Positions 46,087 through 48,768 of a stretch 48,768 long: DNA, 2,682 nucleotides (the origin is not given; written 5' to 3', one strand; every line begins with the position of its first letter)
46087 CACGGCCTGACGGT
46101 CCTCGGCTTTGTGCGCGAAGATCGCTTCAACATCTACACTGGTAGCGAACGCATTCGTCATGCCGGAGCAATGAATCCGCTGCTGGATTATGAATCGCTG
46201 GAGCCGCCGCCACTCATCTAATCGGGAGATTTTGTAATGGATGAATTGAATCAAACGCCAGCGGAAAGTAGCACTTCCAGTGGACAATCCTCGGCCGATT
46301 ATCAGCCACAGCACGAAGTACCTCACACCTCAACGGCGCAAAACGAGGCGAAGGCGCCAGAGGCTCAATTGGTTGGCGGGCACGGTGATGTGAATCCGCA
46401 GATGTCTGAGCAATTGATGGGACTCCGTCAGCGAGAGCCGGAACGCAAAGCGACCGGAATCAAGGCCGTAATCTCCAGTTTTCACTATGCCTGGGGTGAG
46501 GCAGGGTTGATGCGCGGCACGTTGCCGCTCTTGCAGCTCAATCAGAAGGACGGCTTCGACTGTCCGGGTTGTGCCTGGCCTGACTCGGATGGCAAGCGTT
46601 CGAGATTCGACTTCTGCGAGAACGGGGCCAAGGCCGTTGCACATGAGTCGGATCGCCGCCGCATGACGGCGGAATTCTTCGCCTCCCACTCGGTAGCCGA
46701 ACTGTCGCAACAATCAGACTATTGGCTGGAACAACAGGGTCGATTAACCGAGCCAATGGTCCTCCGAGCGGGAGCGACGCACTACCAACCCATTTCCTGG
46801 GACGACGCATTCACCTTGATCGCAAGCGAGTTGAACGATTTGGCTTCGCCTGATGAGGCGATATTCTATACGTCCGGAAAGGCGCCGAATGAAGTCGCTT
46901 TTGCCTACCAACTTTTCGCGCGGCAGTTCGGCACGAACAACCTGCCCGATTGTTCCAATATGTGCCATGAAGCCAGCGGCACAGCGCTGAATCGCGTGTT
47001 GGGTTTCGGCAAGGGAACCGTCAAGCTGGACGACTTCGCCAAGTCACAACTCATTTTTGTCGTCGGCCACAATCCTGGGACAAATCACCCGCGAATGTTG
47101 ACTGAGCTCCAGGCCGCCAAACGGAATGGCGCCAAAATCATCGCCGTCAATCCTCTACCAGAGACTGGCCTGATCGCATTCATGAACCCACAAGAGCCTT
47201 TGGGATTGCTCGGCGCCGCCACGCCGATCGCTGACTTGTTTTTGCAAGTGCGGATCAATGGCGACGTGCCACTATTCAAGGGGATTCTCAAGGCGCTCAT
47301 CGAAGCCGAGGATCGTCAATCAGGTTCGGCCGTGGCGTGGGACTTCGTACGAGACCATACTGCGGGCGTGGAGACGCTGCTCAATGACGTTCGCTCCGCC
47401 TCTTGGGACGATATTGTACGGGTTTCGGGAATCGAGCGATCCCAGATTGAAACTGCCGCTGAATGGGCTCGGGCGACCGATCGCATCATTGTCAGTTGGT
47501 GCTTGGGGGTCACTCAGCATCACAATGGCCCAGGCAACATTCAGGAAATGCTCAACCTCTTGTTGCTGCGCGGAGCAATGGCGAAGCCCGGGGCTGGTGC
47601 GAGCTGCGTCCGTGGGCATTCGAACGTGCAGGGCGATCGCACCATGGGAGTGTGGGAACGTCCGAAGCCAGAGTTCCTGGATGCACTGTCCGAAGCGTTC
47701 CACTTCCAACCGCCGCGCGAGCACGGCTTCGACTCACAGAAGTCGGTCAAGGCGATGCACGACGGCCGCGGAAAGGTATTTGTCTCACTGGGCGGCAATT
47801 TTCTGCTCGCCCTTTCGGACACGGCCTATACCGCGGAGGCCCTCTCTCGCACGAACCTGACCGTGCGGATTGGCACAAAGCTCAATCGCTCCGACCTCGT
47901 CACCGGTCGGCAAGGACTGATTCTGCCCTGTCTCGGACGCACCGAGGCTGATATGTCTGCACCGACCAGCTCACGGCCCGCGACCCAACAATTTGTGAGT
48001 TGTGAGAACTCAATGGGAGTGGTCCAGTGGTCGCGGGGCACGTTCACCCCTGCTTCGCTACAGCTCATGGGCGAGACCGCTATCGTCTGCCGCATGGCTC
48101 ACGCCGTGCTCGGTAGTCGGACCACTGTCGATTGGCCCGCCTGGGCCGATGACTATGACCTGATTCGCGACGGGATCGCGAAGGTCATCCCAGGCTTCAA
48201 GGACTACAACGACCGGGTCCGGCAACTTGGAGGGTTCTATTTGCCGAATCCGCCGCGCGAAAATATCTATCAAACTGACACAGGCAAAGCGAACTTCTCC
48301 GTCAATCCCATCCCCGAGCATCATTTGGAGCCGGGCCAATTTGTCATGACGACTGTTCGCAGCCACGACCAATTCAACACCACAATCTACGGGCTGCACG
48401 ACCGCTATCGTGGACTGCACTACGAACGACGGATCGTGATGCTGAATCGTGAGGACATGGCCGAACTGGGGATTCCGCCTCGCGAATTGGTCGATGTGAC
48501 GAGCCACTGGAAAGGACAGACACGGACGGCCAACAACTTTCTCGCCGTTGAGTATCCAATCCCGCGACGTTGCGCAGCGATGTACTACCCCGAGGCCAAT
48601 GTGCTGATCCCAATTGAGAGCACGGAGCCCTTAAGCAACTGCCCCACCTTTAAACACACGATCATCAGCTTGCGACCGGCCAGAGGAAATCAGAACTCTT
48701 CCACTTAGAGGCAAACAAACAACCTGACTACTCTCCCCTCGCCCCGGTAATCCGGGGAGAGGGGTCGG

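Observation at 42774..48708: Perfect sigma-54 promoter driving an exported oxalate decarboxylase / di-haem peroxidase / FdhD / YdeP-FdhF-like molybdoenzyme operon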

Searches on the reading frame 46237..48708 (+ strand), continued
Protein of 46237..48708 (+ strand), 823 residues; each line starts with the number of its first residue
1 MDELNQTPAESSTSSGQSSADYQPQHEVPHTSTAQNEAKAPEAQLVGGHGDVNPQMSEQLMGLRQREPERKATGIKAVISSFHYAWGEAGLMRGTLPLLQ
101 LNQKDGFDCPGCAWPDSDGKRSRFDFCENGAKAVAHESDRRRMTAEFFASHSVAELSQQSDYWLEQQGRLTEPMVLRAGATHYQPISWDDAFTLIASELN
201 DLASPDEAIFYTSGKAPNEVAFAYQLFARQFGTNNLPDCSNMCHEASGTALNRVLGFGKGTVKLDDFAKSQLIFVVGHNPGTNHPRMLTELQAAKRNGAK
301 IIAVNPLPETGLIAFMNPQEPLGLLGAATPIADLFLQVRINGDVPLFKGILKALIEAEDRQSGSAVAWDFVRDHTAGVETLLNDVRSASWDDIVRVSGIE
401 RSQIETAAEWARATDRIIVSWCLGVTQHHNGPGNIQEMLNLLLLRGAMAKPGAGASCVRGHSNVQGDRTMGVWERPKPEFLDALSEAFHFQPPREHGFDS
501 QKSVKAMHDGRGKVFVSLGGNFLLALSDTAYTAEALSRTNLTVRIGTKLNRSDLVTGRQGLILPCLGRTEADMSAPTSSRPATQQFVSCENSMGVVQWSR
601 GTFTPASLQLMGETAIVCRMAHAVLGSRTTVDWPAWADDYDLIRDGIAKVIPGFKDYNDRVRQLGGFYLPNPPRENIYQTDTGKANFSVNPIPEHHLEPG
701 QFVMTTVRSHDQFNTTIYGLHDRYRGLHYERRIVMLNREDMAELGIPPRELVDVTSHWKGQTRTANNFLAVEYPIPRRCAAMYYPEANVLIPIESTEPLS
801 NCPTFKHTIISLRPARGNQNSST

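Call 68: find_encoding_contigs(protein=P0133, flank=10000, max_places=2)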
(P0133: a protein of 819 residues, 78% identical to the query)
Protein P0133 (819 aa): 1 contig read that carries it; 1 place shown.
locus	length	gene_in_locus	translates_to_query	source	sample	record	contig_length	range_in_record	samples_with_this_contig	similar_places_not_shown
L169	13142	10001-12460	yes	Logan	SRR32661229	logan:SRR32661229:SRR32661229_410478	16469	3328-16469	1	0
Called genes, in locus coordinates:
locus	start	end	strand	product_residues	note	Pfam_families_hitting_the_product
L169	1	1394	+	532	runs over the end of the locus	PF25917:BSH_RND, PF25919:BSH_CusB (faint), PF25973:BSH_CzcB (faint), PF25984:BSH_YknX (weak), PF25885:HH_EMRA, PF25876:HH_MFP_RND (weak)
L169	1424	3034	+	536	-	PF06609:TRI12 (weak), PF00083:Sugar_tr, PF07690:MFS_1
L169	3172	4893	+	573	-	PF02321:OEP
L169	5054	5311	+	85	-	-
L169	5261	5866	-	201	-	PF00210:Ferritin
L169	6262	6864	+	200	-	-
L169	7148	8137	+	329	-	PF08240:ADH_N, PF00107:ADH_zinc_N, PF13602:ADH_zinc_N_2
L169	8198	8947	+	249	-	-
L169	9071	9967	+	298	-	PF02634:FdhD-NarQ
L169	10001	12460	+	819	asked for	PF00384:Molybdopterin, PF01568:Molydop_binding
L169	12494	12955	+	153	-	PF07080:DUF1348, PF12680:SnoaL_2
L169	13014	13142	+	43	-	?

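Call 69: search_protein_families(library=ncbifam, proteins=[L165:5190-6506:+, L165:6521-8266:+, L165:8706-9659:+, L161:13031-14137:-, L161:12471-13028:-, L161:18583-19539:+], max_evalue=1e-20)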
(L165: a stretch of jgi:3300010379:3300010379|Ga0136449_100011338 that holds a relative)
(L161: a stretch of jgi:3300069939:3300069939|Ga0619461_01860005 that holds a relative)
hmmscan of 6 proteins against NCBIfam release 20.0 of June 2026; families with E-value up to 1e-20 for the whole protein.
L165:5190-6506:+ (438 aa): 6 families
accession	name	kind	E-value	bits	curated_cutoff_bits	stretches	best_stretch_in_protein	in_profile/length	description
NF008511.0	PRK11430.1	equivalog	3.6e-189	628.7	522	1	48-421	7-380/381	CoA:oxalate CoA-transferase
NF052585.1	SucGlutTfsCaiB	equivalog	1.1e-86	291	750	1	49-382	6-346/394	succinate--glutarate CoA-transferase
NF041294.1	Scnl_mescCoAtase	equivalog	7.8e-86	288.6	700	1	52-415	5-378/381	succinyl-CoA:mesaconate CoA-transferase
TIGR03253.1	oxalate_frc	equivalog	2.2e-67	227.6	504.2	1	50-250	3-204/416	formyl-CoA transferase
NF003809.0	PRK05398.1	subfamily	9.3e-67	225.4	442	1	50-250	4-205/416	formyl-CoA transferase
NF002914.1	PRK03525.1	equivalog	8.5e-33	113.8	413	1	45-382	4-339/400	L-carnitine CoA-transferase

L165:6521-8266:+ (581 aa): 47 families (the best 25 are shown)
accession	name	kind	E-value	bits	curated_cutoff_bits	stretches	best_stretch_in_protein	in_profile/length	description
NF006721.0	PRK09259.1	equivalog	9.4e-295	978.7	557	1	16-578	8-570/574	oxalyl-CoA decarboxylase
TIGR03254.1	oxalate_oxc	equivalog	6.8e-288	955.9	739.4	1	22-575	2-554/554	oxalyl-CoA decarboxylase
NF004516.0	PRK05858.1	equivalog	9.5e-86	288.4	587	1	19-562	7-539/548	acetolactate synthase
NF058623.1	HdaclCoAlyACT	equivalog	2.6e-71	241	600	1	30-558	17-540/575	2-hydroxyacyl-CoA lyase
NF006122.0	PRK08266.1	subfamily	2.7e-69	234.1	571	1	27-559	8-525/543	hypothetical protein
NF004919.0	PRK06276.1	equivalog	2.3e-66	224.3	866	1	27-561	5-541/582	acetolactate synthase large subunit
TIGR00118.1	acolac_lg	equivalog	5.7e-66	223.1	538.35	1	27-560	5-536/557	biosynthetic-type acetolactate synthase large subunit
NF006187.0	PRK08322.1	equivalog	6.2e-66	223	509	1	27-559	6-529/548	acetolactate synthase large subunit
NF005712.0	PRK07524.1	subfamily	1.6e-63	215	500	1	28-557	8-528/536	5-guanidino-2-oxopentanoate decarboxylase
NF005860.0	PRK07789.1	equivalog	6.4e-61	206.4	881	1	8-492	19-506/615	acetolactate synthase large subunit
NF004710.0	PRK06048.1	equivalog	7.1e-59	199.7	976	1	29-559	14-538/561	acetolactate synthase large subunit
NF005651.0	PRK07418.1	subfamily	3.7e-58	197.2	942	1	14-558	10-559/617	acetolactate synthase large subunit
NF006052.0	PRK08199.1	subfamily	2e-57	194.8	539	1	23-565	8-544/559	thiamine pyrophosphate protein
NF006378.0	PRK08617.1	equivalog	5.8e-56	190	510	1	24-559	9-539/556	acetolactate synthase AlsS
NF006016.1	PRK08155.1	equivalog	8.6e-55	186.2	870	1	25-492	5-465/554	acetolactate synthase large subunit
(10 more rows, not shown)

L165:8706-9659:+ (317 aa): 7 families
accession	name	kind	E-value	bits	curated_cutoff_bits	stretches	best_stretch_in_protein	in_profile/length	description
NF006045.0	PRK08190.1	subfamily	2.1e-139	465.4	282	1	5-308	160-463/467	bifunctional enoyl-CoA hydratase/phosphate acetyltransferase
NF008852.0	PRK11890.1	subfamily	4.2e-136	453.1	413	1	4-309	5-310/315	phosphate acetyltransferase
NF004472.0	PRK05805.1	subfamily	6.8e-92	307.7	399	1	11-304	7-300/302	phosphate butyryltransferase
TIGR02706.1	P_butyryltrans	equivalog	9.7e-91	303.9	410.5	1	14-301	6-293/294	phosphate butyryltransferase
NF005837.0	PRK07742.1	equivalog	7.6e-80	268.4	409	1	9-302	3-297/299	phosphate butyryltransferase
TIGR02709.1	branched_ptb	equivalog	7.1e-43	147.2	475.15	1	79-296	52-266/271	branched-chain phosphotransacylase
NF007233.1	PRK09653.1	subfamily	7.9e-24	84.8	310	1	90-292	109-309/319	phosphotransacetylase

L161:13031-14137:- (368 aa): 0 families

L161:12471-13028:- (185 aa): 0 families

L161:18583-19539:+ (318 aa): 1 family
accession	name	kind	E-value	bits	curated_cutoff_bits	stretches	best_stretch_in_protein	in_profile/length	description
NF045676.1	FeExpMbfA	equivalog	2.2e-149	497.2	450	1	1-318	1-318/318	iron exporter MbfA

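Call 79: search_protein_families(library=ncbifam, proteins=[L162:4483-5703:+, L161:7888-9078:+], max_evalue=1e-20)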
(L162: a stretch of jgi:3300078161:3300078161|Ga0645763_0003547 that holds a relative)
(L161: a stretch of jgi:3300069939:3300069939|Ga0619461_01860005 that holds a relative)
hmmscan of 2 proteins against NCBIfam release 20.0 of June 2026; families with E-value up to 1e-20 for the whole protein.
L162:4483-5703:+ (406 aa): 1 family
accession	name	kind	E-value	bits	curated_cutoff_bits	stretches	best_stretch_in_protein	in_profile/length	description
TIGR03404.1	bicupin_oxalic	subfamily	1.1e-159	531.4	254.2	1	40-404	2-367/367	bicupin, oxalate decarboxylase family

L161:7888-9078:+ (396 aa): 1 family
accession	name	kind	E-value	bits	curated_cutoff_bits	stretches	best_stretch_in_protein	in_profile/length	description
TIGR03404.1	bicupin_oxalic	subfamily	4.3e-102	341.9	254.2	1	41-387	19-363/367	bicupin, oxalate decarboxylase family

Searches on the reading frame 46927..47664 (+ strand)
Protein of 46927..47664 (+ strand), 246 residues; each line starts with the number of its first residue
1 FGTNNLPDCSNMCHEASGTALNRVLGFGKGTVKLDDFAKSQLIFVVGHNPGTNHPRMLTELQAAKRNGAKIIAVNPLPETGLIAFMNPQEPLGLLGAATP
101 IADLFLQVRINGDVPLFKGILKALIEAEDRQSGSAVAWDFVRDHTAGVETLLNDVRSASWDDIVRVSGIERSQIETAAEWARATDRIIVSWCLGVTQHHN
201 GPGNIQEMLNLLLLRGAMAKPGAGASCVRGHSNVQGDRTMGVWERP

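Call 71: search_solved_structures(query=window:46927-47664:+, show_alignments=5, max_evalue=1e-15)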
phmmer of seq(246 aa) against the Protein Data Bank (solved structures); distinct sequences matched with E-value up to 1e-15: 11.
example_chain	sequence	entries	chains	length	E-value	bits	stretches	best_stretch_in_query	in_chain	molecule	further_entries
9vap_A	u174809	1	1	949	1e-24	90.5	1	1-241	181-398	Formate dehydrogenase molybdopterin-binding subunit FdhA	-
7qv7_S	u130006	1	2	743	2.2e-24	89.5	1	2-241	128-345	Hydrogen dependent carbon dioxide reductase subunit FdhF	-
8rqz_C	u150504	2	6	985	3e-24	89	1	2-241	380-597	Probable oxidoreductase YjgC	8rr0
9gzq_A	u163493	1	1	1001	3.1e-24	89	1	2-241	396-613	Probable oxidoreductase YjgC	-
1aa6_A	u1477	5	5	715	9.3e-24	87.4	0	139-242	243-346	FORMATE DEHYDROGENASE H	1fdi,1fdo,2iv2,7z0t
9t1s_L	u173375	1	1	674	3.1e-23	85.7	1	3-242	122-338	formate dehydrogenase (coenzyme F420)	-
7vw6_A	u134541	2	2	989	4.4e-21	78.6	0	1-80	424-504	Formate dehydrogenase | Tungsten-containing formate dehydrogenase alpha subunit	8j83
7e5z_A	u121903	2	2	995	4.5e-21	78.6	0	1-80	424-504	Formate dehydrogenase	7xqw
9wxb_B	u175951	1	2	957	2.9e-20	76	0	1-77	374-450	Formate dehydrogenase alpha subunit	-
6tg9_A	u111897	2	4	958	4.2e-20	75.4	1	1-243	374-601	Formate dehydrogenase subunit alpha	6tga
7bkb_D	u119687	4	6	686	8.8e-20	74.4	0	139-243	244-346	Formate dehydrogenase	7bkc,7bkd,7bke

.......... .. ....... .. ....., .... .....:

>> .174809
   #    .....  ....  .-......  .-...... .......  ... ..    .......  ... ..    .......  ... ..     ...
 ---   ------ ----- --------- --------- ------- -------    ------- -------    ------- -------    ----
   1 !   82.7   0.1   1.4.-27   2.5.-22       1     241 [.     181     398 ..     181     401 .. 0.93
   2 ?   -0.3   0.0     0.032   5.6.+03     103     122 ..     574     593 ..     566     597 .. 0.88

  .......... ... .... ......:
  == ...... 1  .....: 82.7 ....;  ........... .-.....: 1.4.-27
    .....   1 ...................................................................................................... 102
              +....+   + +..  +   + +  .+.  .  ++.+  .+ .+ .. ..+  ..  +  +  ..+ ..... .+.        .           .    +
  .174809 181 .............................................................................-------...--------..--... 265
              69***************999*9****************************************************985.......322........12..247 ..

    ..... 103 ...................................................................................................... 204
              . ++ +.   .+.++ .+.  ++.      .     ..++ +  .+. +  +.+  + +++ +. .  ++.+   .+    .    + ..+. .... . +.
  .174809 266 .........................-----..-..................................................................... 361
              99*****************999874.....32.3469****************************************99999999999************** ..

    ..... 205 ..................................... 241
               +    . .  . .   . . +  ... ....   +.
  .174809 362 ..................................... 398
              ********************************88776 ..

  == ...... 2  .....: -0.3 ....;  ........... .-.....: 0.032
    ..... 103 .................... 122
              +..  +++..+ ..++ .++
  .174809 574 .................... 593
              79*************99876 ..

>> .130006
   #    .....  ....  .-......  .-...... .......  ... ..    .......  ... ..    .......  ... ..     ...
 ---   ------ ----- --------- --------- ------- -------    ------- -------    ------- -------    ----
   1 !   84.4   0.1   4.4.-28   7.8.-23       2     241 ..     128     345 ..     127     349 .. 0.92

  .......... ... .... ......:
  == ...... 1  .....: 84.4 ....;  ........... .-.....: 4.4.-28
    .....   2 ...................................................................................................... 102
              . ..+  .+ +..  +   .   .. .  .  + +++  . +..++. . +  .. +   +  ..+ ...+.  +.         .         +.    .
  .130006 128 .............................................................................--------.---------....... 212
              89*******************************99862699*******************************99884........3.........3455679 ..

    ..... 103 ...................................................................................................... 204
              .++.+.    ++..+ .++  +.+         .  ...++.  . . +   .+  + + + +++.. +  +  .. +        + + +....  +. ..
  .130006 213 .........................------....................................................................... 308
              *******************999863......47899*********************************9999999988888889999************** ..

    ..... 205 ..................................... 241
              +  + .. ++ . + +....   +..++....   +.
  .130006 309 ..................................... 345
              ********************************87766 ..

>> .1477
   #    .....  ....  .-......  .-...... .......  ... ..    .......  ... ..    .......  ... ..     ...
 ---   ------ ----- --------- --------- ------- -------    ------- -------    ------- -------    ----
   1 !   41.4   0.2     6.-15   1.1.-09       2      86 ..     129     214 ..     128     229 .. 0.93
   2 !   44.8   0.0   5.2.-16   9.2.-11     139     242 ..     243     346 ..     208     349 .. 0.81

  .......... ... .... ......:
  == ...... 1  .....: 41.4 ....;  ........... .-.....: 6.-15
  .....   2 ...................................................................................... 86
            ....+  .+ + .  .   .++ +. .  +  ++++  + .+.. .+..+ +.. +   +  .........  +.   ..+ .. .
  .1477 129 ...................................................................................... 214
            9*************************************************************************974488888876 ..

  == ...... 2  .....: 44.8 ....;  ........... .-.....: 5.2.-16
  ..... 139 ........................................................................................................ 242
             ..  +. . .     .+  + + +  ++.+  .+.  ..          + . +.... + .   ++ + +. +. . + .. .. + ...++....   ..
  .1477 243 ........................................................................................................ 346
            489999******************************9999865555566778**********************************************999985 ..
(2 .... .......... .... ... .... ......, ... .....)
